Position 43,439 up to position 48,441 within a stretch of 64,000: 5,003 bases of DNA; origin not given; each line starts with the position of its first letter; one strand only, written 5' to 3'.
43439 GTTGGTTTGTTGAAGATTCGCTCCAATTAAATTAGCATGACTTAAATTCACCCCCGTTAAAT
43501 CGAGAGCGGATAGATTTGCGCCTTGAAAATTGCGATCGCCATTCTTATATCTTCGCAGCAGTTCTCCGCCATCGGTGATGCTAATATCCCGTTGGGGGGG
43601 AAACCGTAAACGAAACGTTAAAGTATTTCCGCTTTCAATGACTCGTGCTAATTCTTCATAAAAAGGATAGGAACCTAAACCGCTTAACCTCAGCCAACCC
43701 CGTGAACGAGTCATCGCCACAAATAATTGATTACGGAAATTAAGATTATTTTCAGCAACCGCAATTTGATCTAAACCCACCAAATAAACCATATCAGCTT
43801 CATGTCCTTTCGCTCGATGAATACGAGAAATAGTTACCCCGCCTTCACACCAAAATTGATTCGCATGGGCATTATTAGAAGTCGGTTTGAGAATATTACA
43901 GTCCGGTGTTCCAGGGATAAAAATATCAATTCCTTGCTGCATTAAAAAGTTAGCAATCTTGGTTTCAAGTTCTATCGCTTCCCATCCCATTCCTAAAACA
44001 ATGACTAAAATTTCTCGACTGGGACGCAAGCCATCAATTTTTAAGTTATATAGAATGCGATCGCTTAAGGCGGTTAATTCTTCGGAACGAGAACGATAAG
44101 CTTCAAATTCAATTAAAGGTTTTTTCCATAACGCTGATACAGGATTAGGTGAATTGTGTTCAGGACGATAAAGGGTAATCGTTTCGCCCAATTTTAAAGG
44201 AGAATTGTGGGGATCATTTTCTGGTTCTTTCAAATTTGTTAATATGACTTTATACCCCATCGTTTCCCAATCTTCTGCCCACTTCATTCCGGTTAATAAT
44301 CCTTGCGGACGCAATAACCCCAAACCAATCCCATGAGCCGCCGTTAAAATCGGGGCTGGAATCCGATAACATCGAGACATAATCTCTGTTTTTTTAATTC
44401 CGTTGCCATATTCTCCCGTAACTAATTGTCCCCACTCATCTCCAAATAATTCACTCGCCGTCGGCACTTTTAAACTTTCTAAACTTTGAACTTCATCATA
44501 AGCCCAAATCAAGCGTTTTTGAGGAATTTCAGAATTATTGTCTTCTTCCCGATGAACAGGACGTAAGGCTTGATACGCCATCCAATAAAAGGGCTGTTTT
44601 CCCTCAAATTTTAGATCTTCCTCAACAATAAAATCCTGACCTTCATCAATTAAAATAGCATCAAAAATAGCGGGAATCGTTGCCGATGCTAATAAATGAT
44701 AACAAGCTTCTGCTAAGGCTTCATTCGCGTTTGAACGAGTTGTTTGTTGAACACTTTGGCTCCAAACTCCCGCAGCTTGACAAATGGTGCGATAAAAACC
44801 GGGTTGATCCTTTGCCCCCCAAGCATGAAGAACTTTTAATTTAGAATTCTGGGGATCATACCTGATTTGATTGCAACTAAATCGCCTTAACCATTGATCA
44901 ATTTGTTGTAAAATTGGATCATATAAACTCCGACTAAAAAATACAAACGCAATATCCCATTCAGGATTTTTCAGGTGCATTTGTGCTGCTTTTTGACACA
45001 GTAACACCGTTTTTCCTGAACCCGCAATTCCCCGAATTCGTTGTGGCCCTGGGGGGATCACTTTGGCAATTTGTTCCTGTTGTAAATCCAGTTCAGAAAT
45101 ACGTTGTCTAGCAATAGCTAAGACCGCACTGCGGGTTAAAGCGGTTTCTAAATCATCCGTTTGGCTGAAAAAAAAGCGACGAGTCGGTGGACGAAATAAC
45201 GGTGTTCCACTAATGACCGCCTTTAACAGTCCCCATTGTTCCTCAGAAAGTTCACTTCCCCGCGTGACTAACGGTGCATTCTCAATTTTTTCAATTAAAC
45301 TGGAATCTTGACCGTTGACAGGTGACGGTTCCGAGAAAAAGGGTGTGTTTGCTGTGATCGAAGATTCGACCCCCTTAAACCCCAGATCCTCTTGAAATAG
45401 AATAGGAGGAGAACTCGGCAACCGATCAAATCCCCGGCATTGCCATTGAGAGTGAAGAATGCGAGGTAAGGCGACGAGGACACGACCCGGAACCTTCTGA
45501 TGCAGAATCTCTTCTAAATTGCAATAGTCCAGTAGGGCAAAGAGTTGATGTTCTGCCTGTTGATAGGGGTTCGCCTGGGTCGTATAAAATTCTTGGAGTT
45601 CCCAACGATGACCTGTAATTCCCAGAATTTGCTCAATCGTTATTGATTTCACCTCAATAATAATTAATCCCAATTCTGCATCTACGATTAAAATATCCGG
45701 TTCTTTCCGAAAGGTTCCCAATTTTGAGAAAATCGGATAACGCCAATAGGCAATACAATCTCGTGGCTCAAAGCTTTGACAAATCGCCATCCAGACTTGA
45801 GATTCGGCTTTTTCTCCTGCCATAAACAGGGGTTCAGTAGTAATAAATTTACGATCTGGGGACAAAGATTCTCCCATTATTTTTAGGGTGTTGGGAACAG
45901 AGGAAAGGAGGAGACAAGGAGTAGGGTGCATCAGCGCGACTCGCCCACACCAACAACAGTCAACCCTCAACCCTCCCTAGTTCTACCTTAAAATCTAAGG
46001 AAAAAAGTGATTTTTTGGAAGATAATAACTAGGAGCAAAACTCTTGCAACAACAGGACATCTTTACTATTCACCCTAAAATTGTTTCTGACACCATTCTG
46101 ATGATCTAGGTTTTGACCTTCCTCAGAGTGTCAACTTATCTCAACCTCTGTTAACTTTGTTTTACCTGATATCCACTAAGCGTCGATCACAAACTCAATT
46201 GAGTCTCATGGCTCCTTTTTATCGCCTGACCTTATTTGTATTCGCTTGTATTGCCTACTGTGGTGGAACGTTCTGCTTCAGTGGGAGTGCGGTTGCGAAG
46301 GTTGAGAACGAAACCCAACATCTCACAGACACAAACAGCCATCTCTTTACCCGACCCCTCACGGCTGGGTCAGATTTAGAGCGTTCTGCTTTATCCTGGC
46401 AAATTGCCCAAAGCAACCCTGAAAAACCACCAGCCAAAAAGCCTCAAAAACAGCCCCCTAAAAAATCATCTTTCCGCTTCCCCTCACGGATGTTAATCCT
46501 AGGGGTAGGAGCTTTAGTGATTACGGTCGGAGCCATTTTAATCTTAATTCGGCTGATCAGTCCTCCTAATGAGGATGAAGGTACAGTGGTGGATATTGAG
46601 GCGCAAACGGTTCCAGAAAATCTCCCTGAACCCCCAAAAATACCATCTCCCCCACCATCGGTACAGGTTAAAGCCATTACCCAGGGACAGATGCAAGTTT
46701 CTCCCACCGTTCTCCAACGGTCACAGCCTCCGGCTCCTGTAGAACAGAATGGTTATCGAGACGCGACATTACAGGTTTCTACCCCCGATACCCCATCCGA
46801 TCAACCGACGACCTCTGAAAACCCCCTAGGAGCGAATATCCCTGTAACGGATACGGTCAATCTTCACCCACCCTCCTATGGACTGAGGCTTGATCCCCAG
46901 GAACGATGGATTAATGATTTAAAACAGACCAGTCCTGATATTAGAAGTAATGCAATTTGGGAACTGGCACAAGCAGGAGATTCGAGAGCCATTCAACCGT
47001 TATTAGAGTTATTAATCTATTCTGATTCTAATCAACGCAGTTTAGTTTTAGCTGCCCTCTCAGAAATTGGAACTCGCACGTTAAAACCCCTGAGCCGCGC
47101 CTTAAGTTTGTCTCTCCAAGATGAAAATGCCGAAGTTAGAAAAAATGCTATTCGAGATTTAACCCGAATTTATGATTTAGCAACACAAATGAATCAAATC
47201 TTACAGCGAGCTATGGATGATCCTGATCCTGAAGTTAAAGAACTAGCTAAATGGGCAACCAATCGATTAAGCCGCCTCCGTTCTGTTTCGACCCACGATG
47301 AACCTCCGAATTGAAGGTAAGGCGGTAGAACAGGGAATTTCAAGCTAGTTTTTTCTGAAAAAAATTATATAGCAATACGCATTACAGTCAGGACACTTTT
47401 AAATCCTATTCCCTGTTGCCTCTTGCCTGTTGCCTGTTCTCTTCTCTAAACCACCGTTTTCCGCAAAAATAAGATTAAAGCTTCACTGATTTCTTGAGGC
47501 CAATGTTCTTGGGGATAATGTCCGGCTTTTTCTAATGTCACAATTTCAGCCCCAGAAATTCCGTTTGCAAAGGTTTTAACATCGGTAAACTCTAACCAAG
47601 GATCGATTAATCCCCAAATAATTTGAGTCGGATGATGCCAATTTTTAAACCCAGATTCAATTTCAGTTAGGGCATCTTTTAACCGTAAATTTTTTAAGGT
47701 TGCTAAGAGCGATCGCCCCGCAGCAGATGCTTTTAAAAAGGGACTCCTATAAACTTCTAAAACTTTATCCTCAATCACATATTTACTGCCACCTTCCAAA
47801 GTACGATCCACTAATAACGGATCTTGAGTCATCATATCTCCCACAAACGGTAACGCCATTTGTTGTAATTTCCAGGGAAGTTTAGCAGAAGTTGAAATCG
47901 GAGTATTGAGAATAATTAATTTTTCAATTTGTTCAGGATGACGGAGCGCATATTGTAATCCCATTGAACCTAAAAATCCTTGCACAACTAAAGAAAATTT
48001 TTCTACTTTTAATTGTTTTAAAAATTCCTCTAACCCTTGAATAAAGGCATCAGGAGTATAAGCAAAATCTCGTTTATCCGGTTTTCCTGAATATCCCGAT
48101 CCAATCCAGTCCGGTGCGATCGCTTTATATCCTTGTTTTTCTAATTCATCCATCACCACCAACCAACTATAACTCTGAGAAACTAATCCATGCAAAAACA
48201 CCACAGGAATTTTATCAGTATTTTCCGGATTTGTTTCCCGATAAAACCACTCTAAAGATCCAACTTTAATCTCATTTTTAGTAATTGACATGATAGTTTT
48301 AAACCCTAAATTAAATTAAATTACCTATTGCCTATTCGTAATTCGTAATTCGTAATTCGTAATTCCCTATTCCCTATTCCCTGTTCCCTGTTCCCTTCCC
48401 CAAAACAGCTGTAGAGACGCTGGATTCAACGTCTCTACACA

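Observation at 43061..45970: NERD nuclease / SF1 helicase fused to a C-terminal pentapeptide-repeat domain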

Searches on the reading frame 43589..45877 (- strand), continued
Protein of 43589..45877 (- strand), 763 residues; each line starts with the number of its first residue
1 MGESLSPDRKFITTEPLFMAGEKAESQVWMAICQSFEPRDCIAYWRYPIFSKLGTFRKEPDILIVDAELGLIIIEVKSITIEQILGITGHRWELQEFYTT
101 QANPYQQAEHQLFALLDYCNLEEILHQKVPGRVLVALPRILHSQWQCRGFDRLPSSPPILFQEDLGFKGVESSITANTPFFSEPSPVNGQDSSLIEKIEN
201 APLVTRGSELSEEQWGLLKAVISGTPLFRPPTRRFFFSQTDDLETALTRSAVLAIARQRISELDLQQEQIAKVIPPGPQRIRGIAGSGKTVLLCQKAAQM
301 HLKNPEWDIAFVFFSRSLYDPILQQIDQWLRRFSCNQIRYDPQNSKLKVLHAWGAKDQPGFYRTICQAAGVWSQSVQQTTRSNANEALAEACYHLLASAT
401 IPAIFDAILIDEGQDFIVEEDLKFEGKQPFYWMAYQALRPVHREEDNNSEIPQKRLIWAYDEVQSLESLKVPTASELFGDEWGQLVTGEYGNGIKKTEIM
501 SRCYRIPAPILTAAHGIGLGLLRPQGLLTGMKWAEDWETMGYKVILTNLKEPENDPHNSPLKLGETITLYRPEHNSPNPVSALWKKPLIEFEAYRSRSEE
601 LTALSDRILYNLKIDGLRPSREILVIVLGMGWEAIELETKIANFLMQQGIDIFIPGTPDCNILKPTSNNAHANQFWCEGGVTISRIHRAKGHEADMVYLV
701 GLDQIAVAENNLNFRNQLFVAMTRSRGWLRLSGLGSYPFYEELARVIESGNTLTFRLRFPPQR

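Call 56: get_annotated_region(hit=H17, flank=6000)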
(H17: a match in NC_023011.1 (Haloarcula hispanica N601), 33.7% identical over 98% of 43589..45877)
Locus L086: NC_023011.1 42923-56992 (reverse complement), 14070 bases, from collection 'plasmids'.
description: Haloarcula hispanica N601 plasmid pHH126, complete sequence
organism: Haloarcula hispanica N601 (NCBI taxid 1417673)
taxonomy: Archaea; Euryarchaeota; Halobacteria; Halobacteriales; Haloarculaceae; Haloarcula; Haloarcula hispanica; Haloarcula hispanica N601
host: -; source: -; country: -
typing (MOB-suite, as given by PLSDB): non-mobilizable; mating-pair formation MPF_T
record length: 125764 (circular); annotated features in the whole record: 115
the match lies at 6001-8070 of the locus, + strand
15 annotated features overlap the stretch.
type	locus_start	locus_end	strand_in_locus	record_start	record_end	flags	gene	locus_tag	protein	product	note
CDS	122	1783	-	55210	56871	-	-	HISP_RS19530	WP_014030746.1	DnaJ domain-containing protein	-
CDS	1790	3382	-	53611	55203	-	-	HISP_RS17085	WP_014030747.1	Hsp70 family protein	-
CDS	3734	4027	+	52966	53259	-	-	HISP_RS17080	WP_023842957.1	hypothetical protein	-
CDS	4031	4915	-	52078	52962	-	-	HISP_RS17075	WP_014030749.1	IS1595 family transposase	-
CDS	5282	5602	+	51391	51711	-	-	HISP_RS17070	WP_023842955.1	hypothetical protein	-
CDS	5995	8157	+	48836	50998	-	-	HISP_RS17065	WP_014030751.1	nuclease-related domain-containing DEAD/DEAH box helicase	-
CDS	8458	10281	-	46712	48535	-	-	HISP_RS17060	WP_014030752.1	hypothetical protein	-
CDS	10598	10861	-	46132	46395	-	-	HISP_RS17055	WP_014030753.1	hypothetical protein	-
CDS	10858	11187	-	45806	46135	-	-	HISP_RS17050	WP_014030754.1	hypothetical protein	-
CDS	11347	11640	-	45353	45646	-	-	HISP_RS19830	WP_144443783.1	hypothetical protein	-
CDS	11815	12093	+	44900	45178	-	-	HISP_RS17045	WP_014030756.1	hypothetical protein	-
CDS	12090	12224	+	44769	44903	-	-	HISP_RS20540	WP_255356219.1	hypothetical protein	-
CDS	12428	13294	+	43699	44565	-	-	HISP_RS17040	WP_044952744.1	hypothetical protein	-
CDS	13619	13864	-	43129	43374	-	-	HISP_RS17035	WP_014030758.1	hypothetical protein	-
CDS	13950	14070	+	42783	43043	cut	-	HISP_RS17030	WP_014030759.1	hypothetical protein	-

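Call 65: search_dna_similar(query=window:43589-45877:-, collection=phages, mode=protein, max_rows=10)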
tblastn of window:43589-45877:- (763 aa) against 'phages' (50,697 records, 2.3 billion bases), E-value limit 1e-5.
No match.

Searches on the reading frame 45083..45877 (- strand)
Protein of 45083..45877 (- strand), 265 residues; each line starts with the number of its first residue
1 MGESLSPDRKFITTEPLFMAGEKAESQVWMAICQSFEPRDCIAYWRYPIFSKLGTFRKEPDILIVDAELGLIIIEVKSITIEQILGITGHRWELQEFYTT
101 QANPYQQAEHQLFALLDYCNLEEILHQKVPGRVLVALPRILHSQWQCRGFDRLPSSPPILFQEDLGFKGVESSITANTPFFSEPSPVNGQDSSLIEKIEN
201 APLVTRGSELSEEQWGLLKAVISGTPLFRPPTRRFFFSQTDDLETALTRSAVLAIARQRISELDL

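Call 57: predict_structure(alignment_id=A3)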
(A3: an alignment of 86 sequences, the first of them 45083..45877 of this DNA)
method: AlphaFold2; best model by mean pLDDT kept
length: 265 residues; sequences in the alignment: 86
mean_pLDDT: 82.8   pTM: 0.79
mean pLDDT of the five models: 82.8, 82.2, 81.7, 81.4, 81.0
residues with pLDDT >= 90: 156; 70-90: 39; 50-70: 62; < 50: 8
segments of 3 or more residues with pLDDT < 50: 1-5
pLDDT, mean of each block of 10 residues (from residue 1): 54 83 90 95 90 74 97 97 96 95 96 93 94 97 96 91 85 55 52 90 96 93 69 58 62 71 56
secondary structure, 60 per line:
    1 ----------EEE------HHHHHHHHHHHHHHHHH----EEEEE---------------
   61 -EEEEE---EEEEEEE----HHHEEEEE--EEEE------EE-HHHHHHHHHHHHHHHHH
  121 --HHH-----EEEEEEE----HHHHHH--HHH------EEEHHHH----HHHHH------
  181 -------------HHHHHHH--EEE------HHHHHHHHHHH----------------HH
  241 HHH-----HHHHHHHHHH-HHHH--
elements in order: E11-13 H20-36 E41-45 E62-66 E70-76 E84-88 E91-94 H104-120 E131-137 H142-147 E159-161 H162-165 H170-174 H194-200 E203-205 H212-222 H239-243 H249-258 H260-263

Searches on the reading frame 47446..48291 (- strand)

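Call 9: search_protein_families(library=pfam, proteins=[window:47446-48291:-], max_evalue=0.001)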
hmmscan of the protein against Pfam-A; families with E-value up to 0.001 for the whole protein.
window:47446-48291:- (281 aa): 3 families
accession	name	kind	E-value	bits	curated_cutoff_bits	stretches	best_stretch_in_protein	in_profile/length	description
PF00561.26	Abhydrolase_1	-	3.3e-18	66.7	25.8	1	29-261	2-241/245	alpha/beta hydrolase fold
PF12146.15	Hydrolase_4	-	6.4e-11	42.5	27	1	30-254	7-228/239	Serine aminopeptidase, S33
PF12697.13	Abhydrolase_6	-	4e-10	41.1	26.3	1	30-270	1-216/217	Alpha/beta hydrolase family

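Call 41: search_protein_families(library=padloc, proteins=[window:47446-48291:-], max_evalue=0.00001)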
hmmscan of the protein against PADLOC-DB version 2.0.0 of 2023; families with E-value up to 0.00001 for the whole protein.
window:47446-48291:- (281 aa): 0 families
